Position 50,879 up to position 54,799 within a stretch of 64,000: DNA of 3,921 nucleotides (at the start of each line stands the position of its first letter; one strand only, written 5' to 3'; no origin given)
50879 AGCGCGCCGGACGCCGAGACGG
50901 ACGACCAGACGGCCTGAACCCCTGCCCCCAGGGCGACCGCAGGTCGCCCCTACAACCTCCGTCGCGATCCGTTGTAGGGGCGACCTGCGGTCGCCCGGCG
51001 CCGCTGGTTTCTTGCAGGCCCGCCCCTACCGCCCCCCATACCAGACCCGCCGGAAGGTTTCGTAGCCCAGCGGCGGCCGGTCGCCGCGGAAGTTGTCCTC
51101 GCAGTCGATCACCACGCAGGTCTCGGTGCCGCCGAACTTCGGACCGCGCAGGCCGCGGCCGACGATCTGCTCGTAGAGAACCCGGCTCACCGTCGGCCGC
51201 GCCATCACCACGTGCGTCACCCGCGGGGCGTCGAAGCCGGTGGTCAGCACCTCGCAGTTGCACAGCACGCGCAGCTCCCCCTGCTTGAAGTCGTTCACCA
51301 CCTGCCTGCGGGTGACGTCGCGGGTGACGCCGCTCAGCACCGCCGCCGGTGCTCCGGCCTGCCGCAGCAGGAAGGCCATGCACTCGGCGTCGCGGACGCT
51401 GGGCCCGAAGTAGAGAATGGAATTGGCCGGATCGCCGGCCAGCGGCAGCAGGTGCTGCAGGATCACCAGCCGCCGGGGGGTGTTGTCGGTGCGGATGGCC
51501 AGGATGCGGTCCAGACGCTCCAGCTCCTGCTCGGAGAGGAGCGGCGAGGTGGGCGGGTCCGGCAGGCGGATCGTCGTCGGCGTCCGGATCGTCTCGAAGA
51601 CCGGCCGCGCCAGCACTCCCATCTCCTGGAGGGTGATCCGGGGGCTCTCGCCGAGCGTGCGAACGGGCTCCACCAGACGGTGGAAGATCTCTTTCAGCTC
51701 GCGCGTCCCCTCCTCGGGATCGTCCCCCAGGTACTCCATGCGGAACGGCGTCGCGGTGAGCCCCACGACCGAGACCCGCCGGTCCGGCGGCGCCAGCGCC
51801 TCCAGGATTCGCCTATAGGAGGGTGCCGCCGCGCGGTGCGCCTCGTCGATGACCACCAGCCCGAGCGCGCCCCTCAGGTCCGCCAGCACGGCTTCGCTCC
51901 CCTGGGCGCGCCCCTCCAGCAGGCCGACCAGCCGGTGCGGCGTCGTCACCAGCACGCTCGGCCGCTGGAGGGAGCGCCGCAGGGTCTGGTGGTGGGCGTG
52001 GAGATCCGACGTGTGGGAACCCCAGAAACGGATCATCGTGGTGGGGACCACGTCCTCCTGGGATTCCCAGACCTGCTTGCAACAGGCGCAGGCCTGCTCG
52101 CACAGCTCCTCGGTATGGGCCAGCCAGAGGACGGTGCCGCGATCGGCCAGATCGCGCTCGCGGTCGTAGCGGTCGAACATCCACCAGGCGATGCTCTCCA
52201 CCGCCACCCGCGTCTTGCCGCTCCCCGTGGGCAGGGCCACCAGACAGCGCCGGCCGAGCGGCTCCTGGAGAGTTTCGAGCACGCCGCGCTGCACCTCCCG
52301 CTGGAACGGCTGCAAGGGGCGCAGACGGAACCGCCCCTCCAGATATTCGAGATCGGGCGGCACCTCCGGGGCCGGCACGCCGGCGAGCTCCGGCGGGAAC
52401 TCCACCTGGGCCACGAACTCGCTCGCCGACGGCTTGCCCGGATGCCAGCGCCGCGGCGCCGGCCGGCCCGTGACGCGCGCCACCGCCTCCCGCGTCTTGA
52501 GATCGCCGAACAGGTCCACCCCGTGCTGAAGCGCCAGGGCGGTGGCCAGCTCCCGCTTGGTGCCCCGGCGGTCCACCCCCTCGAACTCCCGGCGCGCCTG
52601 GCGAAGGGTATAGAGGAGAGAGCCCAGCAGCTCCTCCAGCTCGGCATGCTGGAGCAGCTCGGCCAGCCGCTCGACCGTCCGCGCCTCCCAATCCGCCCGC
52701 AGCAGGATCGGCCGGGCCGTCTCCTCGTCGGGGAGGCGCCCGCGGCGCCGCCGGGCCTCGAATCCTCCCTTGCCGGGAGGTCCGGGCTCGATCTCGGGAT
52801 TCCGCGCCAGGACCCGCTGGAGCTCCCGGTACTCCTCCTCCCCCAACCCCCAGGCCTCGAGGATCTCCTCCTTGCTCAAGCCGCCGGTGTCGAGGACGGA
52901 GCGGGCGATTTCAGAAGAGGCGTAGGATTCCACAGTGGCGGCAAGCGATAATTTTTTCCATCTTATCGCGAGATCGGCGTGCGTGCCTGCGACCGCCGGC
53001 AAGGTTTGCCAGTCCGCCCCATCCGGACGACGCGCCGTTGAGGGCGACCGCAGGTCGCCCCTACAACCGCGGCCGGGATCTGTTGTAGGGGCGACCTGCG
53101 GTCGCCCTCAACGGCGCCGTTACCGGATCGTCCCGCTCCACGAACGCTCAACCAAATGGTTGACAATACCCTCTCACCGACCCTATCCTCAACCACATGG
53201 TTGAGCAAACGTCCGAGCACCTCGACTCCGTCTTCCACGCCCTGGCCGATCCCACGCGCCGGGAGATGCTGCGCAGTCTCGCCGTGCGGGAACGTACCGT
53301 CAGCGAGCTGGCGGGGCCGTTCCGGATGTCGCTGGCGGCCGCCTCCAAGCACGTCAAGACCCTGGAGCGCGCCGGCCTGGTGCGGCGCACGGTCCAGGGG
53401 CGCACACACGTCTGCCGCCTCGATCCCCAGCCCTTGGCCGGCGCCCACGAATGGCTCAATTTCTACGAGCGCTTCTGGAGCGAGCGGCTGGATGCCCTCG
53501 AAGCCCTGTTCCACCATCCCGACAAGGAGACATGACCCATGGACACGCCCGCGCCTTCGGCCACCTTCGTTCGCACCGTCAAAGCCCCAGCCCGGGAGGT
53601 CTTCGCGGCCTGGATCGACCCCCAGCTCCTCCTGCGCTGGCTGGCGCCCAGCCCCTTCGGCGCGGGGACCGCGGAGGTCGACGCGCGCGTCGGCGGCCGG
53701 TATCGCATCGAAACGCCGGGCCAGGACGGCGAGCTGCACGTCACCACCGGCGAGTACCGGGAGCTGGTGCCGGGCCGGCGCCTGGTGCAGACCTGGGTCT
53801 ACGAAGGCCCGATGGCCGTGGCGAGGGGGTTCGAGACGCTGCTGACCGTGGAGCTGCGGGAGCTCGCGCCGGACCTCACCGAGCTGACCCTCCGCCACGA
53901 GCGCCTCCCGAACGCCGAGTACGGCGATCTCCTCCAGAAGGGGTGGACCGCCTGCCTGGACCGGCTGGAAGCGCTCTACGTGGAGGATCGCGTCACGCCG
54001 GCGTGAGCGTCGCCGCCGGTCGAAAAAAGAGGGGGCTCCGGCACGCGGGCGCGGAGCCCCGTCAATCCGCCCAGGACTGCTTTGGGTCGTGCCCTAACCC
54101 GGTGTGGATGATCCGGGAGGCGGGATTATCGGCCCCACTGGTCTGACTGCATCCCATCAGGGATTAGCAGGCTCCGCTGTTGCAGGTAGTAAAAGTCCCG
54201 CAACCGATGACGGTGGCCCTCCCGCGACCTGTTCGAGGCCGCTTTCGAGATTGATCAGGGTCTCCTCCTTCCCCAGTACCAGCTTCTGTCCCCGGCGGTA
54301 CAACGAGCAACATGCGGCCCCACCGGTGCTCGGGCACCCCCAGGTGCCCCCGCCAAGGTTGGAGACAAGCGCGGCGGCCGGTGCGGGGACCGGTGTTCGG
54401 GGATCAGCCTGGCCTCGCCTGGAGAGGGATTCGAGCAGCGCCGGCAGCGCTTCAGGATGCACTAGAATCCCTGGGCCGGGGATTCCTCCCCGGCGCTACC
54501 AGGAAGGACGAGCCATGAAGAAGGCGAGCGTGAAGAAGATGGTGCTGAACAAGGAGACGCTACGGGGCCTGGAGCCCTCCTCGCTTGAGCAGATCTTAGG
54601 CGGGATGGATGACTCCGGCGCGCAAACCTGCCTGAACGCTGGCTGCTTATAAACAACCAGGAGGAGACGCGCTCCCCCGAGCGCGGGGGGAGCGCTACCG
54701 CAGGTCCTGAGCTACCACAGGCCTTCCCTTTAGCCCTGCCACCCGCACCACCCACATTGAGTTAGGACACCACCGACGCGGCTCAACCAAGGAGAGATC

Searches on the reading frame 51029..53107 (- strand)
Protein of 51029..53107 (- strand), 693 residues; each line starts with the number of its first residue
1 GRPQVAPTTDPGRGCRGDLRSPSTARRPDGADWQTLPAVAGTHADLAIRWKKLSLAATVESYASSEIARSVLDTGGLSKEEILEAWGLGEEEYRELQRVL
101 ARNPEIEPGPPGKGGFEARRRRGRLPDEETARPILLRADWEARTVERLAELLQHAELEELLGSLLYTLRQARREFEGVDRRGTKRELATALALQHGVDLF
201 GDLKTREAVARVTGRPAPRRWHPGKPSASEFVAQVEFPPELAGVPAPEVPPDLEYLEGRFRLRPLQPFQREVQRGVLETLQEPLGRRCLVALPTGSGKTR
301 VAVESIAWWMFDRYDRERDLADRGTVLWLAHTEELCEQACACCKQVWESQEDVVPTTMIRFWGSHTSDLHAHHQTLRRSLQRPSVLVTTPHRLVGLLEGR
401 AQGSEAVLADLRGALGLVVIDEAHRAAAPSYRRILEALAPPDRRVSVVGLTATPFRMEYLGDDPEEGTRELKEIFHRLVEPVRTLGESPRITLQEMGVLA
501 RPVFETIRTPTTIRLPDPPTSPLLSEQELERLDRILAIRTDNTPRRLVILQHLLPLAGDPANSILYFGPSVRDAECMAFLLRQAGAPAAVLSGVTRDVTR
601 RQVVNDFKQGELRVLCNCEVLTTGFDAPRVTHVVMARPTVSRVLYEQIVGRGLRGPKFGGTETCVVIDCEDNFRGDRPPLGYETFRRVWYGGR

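Call 13: search_protein_families(library=pfam, max_evalue=0.001, proteins=[window:51029-53107:-])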
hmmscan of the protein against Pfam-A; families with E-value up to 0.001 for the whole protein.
window:51029-53107:- (693 aa): 3 families
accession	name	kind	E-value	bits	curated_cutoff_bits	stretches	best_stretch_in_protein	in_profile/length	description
PF04851.21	ResIII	-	3.2e-18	66.6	22.5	1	265-456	4-164/164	Type III restriction enzyme, res subunit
PF00270.35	DEAD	-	3.8e-17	63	26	1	271-455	2-161/167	DEAD/DEAH box helicase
PF00271.37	Helicase_C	-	1.4e-13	51.5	23.5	1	550-654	6-108/110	Helicase conserved C-terminal domain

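Call 85: search_protein_families(library=padloc, max_evalue=0.01, proteins=[window:51029-53107:-])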
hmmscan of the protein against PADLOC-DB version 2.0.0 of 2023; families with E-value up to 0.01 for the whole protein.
window:51029-53107:- (693 aa): 23 families
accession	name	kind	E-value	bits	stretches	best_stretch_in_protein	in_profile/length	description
PDLC03659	mREase_IV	-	6.7e-17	58.6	2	540-655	437-553/945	Type IV methyl-directed restriction enzyme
PDLC02707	PbeA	-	9e-14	49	2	285-480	268-434/672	PbeA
PDLC03928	PsyrT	-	3.4e-13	46.8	2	537-654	220-334/689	-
PDLC03658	mREase_IV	-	5.8e-13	45.5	1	566-674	456-562/953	Type IV methyl-directed restriction enzyme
PDLC02704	PbeA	-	4.3e-09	33.4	1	287-479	272-438/682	PbeA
PDLC03047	REase_I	-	2.6e-07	26.7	1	603-654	649-702/1107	Type I restriction enzyme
PDLC02864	DpdF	-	5.3e-07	26.8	1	561-654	235-327/610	DpdF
PDLC02870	DpdF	-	1.5e-06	25.1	1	557-654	223-319/534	DpdF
PDLC03830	ZacC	-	4e-06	23.7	1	262-343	10-85/1019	-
PDLC02872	DpdF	-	5.2e-06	23.2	1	280-424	170-298/859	DpdF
PDLC02867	DpdF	-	6.7e-06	22.7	1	555-655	368-468/855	DpdF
PDLC03042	REase_I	-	1.5e-05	20.5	1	613-671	788-846/1170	Type I restriction enzyme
PDLC03049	REase_I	-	0.00015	17.9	0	616-668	485-537/807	Type I restriction enzyme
PDLC02706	PbeA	-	0.00027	17.7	0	597-654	601-658/722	PbeA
PDLC02861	DpdF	-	0.0027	14.1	0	568-654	246-332/611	DpdF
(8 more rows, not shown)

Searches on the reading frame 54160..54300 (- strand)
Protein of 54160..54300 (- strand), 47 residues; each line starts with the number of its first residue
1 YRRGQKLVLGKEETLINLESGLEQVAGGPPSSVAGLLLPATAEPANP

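Call 7: search_protein_families(library=ncbifam, max_evalue=10, proteins=[window:54160-54300:-])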
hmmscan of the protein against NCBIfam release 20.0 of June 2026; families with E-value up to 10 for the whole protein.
seq(47 aa): 0 families

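Call 8: search_protein_families(library=pfam, max_evalue=10, proteins=[window:54160-54300:-])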
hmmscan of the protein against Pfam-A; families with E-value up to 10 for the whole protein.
seq(47 aa): 1 family
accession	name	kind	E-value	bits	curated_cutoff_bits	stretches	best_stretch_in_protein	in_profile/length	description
PF11928.13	DUF3446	-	0.076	13.6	25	1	12-42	17-46/105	Early growth response N-terminal domain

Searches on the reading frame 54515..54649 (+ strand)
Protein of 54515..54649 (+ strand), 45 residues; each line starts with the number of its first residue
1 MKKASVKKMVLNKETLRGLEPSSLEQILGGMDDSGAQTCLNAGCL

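Call 7: search_protein_families(library=ncbifam, max_evalue=10, proteins=[window:54515-54649:+])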
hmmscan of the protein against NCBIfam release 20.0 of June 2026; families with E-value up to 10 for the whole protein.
seq(45 aa): 1 family
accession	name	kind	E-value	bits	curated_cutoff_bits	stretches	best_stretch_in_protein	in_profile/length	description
NF038153.1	lant_leader_L1a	domain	7.8e-06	26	22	1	1-30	1-32/32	class I lanthipeptide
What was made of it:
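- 54515..54652 (+): Peptide B: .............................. + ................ NF038153 scores 26.0 bits, above the 22-bit cutoff (call 7).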

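Call 8: search_protein_families(library=pfam, max_evalue=10, proteins=[window:54515-54649:+])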
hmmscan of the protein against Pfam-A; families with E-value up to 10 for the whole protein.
seq(45 aa): 0 families
